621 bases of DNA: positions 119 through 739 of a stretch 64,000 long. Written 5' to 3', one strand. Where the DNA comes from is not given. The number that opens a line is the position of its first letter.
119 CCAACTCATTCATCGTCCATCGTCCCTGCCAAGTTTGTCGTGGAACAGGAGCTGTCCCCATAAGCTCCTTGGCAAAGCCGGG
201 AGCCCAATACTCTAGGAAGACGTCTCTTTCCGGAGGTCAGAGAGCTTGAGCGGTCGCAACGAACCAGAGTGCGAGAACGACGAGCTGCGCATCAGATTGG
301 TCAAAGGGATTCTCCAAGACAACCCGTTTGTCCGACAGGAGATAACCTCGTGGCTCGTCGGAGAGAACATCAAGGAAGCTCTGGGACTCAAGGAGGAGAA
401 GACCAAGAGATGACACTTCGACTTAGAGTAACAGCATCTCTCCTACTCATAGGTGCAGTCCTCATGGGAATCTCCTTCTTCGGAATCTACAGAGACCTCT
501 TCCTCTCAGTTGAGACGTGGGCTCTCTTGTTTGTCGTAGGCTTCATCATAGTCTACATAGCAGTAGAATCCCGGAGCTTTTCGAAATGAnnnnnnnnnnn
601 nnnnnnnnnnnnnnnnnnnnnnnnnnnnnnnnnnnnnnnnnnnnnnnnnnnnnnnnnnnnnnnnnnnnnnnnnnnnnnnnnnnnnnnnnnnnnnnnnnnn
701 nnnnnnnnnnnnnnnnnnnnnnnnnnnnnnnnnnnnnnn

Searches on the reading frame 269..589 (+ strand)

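Call 76: search_protein_families(library=pfam, alignment_id=A6, max_evalue=0.001)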
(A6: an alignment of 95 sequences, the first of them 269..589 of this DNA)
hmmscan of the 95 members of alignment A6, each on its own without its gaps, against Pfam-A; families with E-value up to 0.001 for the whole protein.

A. member 1, window:269-589:+ (106 aa): 1 family
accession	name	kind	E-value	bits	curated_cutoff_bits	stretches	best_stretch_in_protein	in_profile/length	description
PF20599.3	DUF6796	-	0.00071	19.7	26.9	1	49-96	54-101/225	Family of unknown function (DUF6796)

B. families by the number of members that match (of 95 scanned): 38 families (the first 25 are shown)
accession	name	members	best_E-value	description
PF01041.23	DegT_DnrJ_EryC1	1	1.7e-90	DegT/DnrJ/EryC1/StrS aminotransferase family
PF16363.11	GDP_Man_Dehyd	1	5.7e-60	GDP-mannose 4,6 dehydratase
PF01370.27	Epimerase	1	2.2e-56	NAD dependent epimerase/dehydratase family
PF00248.27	Aldo_ket_red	1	7.7e-49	Aldo/keto reductase family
PF02585.22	PIG-L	1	3.5e-27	GlcNAc-PI de-N-acetylase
PF00535.33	Glycos_transf_2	1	2.3e-26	Glycosyl transferase family 2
PF01145.31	Band_7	1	1.1e-23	SPFH domain / Band 7 family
PF04321.23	RmlD_sub_bind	1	2.1e-21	RmlD substrate binding domain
PF01073.25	3Beta_HSD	1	3.2e-20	3-beta hydroxysteroid dehydrogenase/isomerase family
PF08241.18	Methyltransf_11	1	1.2e-16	Methyltransferase domain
PF07993.18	NAD_binding_4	1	4.8e-15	Male sterility protein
PF08242.18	Methyltransf_12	1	8.4e-14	Methyltransferase domain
PF13489.12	Methyltransf_23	1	4.7e-13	Methyltransferase domain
PF14947.12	HTH_45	1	1.4e-12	Winged helix-turn-helix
PF03358.20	FMN_red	1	1.6e-12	NADPH-dependent FMN reductase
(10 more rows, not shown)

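Call 77: search_protein_families(library=phrogs, alignment_id=A6, max_evalue=0.0001)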
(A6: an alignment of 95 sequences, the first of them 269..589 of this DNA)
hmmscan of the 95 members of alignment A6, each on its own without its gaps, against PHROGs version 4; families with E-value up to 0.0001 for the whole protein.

A. member 1, window:269-589:+ (106 aa): 0 families

B. families by the number of members that match (of 95 scanned): 18 families
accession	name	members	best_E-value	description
phrog_540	-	1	3e-83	nucleotide-sugar epimerase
phrog_3139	-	1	6.3e-51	aminotransferase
phrog_8735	-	1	1e-48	-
phrog_990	-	1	7.4e-28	metal-dependent phosphohydrolase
phrog_200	-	1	4.4e-27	lipoprotein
phrog_11796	-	1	2.3e-26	-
phrog_15480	-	1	7.9e-23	methyltransferase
phrog_289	-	1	6.1e-22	GTP-binding domain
phrog_841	-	1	9.3e-20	GtrB-like O-antigen conversion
phrog_4752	-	1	3.2e-09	tRNA methyltransferase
phrog_27380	-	1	2.7e-08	methyltransferase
phrog_23522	-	1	4e-06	-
phrog_34335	-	1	5.1e-05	GtrB glycosyltransferase for O-antigen conversion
phrog_16939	-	1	5.2e-05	-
phrog_15275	-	1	5.5e-05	-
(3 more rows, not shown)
